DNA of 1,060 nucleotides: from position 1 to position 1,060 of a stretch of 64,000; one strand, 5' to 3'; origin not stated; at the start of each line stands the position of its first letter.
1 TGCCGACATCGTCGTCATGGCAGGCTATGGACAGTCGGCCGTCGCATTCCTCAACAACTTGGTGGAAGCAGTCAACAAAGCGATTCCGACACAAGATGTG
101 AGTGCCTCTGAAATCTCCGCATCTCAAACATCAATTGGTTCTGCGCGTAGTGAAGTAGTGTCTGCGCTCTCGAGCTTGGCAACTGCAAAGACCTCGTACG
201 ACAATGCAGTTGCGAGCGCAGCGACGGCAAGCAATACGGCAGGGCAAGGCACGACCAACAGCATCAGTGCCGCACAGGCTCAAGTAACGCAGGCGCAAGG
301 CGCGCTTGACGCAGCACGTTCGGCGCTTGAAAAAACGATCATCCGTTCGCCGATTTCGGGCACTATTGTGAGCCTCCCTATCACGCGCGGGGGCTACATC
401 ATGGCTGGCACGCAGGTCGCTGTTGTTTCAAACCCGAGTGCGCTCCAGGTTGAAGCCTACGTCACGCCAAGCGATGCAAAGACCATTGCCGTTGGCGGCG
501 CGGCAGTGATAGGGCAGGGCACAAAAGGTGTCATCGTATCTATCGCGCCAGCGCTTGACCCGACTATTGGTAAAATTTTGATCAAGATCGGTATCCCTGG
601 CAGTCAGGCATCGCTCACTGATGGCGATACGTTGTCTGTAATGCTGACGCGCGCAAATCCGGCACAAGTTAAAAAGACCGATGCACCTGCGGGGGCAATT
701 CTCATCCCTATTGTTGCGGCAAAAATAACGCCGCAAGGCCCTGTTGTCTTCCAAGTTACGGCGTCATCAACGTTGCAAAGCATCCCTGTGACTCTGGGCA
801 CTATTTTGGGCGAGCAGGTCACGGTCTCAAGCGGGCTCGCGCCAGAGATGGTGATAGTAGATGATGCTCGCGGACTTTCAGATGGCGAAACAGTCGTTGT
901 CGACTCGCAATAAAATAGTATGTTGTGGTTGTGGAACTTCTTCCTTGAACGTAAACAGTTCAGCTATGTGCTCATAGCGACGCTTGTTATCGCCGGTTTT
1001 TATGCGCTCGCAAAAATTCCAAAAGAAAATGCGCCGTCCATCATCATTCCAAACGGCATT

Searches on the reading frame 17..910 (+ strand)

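Call 67: search_protein_families(library=pfam, proteins=[window:17-910:+], max_evalue=0.001)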
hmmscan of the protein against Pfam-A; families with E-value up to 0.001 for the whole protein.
window:17-910:+ (298 aa): 2 families
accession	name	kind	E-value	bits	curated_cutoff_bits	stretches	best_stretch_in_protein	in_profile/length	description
PF13437.12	HlyD_3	-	4.2e-12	47.2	22.2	1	109-196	2-96/106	HlyD family secretion protein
PF16576.10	HlyD_D23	-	1.7e-09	37.8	30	1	53-183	55-191/214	Barrel-sandwich domain of CusB or HlyD membrane-fusion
